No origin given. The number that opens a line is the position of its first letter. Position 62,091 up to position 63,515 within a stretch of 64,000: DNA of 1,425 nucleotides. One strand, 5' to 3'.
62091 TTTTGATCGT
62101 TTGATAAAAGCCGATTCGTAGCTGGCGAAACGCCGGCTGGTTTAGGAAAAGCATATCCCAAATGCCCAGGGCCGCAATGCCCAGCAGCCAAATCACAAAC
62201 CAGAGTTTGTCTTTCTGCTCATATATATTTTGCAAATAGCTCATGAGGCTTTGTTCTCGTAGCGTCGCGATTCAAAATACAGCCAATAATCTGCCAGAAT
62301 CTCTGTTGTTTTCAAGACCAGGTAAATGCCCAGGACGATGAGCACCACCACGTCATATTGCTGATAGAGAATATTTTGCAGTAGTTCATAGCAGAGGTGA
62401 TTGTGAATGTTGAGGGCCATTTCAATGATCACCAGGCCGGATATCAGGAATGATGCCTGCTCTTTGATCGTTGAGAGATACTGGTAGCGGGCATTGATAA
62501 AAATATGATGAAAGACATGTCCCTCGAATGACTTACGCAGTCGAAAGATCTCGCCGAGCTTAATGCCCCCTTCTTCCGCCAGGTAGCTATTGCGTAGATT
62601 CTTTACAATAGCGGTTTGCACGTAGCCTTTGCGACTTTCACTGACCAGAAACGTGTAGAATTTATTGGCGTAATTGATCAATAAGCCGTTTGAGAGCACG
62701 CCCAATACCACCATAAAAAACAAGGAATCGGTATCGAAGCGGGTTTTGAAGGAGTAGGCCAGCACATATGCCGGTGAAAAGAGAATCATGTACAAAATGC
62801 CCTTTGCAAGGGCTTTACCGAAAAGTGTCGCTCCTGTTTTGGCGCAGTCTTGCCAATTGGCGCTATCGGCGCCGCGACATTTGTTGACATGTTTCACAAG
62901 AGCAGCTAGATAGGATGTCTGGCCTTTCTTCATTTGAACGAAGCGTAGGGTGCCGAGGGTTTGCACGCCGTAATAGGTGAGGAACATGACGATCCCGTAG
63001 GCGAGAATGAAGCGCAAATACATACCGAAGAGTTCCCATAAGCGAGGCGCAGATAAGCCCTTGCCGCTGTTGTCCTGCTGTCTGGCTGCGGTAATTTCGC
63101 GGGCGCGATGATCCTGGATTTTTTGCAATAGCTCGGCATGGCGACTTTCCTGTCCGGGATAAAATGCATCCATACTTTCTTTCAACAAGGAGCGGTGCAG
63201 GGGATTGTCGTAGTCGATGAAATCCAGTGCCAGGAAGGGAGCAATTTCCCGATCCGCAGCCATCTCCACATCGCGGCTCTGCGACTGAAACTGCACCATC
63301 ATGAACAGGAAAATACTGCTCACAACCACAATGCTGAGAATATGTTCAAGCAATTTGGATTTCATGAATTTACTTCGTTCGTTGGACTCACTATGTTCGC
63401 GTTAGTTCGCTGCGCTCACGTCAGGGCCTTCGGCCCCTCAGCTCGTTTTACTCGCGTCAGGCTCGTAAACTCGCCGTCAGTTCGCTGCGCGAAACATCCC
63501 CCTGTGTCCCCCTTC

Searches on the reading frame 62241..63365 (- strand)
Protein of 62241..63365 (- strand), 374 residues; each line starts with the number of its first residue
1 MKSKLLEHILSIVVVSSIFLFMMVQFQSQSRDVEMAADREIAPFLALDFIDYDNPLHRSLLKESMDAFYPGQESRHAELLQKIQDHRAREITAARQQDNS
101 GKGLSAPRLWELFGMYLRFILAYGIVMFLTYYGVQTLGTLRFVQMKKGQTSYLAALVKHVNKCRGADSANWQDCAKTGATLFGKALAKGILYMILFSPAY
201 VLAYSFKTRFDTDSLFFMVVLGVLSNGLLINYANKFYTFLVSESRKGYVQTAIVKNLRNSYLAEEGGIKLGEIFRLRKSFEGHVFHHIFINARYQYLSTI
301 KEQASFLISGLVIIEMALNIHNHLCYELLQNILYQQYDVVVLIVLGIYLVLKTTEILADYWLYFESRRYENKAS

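Call 50: find_homologous_proteins(query=window:62241-63365:-, max_evalue=1e-40)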
Query window:62241-63365:- (374 aa): 989 proteins with E <= 1e-40 among 3871 candidates; the best 120 are listed.
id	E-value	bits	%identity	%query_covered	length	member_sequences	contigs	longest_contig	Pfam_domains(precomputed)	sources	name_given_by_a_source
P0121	3.3e-243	824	100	100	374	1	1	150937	-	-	-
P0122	2.1e-141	489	61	100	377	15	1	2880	-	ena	-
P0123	5.2e-139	482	60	99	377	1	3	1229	-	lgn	-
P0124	3.6e-138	479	60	99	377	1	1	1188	-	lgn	-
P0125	1.2e-131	457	56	99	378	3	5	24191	-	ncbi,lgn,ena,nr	ncbi:MAG TPA: hypothetical protein PKV71_08675 [Calditrichia bacterium]|nr:hypothetical protein [Cal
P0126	5.3e-131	455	57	99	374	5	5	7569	-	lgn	-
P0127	1.1e-130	454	57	99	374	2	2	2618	-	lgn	-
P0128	1.3e-130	454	58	99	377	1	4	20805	-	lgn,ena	-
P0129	1.3e-129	451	59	99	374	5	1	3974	-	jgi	jgi:hypothetical protein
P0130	1.5e-128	447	57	98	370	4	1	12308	-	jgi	jgi:hypothetical protein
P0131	2.4e-127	443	56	99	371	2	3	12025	-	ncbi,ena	-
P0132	3.4e-127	443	58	98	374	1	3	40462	-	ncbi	-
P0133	1.4e-125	437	55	99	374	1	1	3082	-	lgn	-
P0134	1.4e-125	437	58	99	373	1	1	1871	-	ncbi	-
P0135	1.7e-125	437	56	99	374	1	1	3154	-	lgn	-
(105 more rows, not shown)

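Call 51: find_encoding_contigs(protein=P0122, flank=3000, max_places=3)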
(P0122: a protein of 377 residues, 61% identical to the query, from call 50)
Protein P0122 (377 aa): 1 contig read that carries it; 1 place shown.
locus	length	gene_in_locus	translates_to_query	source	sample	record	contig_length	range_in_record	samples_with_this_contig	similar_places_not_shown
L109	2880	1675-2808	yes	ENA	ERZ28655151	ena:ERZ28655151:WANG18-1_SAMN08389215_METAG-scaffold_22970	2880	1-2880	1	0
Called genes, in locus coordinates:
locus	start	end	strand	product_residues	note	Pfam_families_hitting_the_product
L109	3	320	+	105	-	?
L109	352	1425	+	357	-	-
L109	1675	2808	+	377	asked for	-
